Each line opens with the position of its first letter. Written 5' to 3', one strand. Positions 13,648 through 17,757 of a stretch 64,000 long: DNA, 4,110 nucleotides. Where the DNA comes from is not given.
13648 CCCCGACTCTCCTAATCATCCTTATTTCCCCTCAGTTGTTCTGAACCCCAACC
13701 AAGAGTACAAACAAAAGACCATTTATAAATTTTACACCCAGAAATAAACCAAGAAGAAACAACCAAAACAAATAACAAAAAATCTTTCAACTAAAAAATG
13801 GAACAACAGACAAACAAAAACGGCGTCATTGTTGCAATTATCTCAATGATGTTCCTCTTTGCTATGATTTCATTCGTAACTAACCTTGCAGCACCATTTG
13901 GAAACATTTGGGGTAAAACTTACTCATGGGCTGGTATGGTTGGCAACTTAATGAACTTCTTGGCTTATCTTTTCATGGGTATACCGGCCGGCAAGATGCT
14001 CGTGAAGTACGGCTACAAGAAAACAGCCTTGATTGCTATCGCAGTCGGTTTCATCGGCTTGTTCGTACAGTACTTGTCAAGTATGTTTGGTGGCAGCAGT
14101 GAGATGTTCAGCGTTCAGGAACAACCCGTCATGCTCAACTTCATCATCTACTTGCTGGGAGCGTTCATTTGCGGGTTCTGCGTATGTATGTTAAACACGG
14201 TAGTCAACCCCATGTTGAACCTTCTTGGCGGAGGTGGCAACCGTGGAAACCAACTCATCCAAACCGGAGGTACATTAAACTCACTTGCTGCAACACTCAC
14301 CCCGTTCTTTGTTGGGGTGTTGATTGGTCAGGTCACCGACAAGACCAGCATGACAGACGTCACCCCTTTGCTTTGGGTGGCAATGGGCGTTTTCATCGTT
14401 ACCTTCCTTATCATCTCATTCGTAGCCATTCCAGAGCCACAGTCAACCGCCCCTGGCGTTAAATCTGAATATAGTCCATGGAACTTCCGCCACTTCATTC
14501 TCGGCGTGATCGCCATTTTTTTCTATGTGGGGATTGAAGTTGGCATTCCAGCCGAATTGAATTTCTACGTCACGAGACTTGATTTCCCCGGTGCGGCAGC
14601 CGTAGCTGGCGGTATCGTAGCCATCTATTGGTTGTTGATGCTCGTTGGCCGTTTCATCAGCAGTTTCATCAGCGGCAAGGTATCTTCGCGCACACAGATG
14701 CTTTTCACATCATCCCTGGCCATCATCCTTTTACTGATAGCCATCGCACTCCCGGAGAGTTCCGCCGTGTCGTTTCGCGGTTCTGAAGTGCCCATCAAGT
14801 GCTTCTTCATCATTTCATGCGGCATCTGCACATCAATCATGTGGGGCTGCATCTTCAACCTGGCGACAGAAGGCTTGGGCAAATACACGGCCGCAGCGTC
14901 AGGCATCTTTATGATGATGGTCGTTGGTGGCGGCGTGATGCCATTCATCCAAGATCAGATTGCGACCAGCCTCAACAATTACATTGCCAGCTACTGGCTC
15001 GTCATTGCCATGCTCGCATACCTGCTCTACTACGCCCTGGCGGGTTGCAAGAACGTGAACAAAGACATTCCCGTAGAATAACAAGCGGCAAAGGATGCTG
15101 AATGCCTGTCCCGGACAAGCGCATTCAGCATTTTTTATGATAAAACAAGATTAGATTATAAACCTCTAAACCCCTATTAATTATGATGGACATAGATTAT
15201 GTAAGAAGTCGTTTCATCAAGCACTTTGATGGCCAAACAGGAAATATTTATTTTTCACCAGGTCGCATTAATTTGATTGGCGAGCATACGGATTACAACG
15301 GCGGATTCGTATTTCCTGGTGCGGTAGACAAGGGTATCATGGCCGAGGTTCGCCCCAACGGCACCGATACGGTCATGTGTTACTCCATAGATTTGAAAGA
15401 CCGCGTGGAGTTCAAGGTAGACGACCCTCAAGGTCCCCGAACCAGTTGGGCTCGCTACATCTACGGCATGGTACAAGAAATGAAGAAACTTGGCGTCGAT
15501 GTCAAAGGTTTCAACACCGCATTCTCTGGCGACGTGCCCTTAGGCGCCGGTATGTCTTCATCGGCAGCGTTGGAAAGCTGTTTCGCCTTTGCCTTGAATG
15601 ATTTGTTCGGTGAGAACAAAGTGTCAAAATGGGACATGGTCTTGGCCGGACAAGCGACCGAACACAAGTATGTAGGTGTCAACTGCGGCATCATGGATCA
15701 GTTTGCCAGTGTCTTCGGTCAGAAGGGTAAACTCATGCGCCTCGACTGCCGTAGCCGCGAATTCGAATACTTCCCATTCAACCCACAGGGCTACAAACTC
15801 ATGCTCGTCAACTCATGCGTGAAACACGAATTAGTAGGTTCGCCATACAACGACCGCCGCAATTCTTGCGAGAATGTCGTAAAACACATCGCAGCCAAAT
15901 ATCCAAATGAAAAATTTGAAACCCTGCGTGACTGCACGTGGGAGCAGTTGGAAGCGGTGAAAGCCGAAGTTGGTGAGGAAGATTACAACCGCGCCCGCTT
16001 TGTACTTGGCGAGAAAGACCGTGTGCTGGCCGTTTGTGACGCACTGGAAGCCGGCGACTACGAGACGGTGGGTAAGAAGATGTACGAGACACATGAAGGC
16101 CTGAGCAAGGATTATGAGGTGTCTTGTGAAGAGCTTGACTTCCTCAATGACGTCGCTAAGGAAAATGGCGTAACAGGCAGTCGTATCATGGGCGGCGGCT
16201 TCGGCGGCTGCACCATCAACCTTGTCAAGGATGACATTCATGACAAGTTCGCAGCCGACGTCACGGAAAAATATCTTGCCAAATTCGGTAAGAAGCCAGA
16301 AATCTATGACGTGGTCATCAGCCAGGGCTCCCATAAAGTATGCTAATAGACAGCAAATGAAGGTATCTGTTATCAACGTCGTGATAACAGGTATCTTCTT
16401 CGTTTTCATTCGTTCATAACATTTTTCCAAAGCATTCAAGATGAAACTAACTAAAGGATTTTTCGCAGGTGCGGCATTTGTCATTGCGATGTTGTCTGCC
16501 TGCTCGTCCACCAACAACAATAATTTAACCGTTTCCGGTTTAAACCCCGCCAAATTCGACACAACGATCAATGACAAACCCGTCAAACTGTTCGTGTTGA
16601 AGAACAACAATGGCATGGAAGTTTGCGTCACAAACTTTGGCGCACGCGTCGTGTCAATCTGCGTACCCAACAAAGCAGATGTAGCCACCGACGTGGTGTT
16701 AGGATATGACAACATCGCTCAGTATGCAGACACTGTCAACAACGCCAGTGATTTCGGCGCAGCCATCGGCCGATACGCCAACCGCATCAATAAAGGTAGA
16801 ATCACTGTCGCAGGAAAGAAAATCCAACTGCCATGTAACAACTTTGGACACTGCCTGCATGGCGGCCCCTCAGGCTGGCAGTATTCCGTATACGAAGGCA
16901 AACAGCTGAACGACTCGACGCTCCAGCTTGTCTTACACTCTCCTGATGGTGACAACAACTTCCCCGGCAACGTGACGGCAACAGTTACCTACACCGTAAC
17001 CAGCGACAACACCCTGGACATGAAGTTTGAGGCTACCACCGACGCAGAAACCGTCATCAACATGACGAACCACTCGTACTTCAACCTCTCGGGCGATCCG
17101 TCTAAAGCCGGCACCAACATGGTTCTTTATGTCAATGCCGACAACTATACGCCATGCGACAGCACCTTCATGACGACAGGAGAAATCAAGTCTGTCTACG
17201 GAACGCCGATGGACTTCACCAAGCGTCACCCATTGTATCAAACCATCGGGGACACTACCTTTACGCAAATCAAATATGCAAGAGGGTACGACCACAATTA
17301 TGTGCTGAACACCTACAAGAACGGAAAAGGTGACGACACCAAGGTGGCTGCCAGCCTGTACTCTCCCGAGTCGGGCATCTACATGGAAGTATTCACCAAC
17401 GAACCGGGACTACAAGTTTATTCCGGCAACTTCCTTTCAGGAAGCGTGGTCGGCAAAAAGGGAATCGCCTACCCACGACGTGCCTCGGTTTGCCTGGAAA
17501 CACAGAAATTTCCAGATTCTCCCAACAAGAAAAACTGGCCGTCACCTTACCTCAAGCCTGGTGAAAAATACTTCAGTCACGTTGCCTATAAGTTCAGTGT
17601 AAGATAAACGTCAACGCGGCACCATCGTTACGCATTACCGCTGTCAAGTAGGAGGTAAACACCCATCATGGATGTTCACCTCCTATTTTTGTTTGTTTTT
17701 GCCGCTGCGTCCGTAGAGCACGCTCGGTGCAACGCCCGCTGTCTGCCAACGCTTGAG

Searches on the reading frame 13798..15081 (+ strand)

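Call 53: search_protein_families(library=pfam, proteins=[window:13798-15081:+], max_evalue=0.00001)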
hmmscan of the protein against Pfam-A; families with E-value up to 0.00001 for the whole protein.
window:13798-15081:+ (427 aa): 1 family
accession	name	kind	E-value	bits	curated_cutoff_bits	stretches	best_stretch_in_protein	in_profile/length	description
PF07690.21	MFS_1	-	1.1e-16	61.1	33.4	1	16-380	3-344/347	Major Facilitator Superfamily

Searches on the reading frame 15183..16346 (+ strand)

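Call 53: search_protein_families(library=pfam, proteins=[window:15183-16346:+], max_evalue=0.00001)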
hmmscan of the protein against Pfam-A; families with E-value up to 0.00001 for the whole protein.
window:15183-16346:+ (387 aa): 3 families
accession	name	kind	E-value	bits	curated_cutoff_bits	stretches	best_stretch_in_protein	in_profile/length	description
PF10509.15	GalKase_gal_bdg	-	1.2e-20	73.3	23.1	1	10-58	2-49/49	Galactokinase galactose-binding signature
PF00288.32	GHMP_kinases_N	-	9.7e-19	67.8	22.3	1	92-180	2-87/87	GHMP kinases N terminal domain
PF08544.19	GHMP_kinases_C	-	1.9e-09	38.2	21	1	287-357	4-76/85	GHMP kinases C terminal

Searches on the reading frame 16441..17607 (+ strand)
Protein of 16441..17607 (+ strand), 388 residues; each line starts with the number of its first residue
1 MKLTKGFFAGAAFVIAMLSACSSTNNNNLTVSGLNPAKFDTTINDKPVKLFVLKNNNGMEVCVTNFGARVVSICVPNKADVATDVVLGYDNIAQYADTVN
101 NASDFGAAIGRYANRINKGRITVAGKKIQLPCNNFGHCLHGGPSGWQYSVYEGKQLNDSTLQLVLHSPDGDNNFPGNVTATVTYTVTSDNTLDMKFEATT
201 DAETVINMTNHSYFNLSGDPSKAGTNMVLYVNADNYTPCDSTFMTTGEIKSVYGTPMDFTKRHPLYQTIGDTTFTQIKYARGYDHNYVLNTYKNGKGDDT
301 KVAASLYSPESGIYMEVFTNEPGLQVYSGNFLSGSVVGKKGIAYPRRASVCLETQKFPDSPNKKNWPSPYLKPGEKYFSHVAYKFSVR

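Call 53: search_protein_families(library=pfam, proteins=[window:16441-17607:+], max_evalue=0.00001)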
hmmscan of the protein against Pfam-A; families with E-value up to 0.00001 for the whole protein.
window:16441-17607:+ (388 aa): 1 family
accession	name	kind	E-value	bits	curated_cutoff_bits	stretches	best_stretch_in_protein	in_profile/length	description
PF01263.26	Aldose_epim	-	3.6e-77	260.1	27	1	50-384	2-299/299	Aldose 1-epimerase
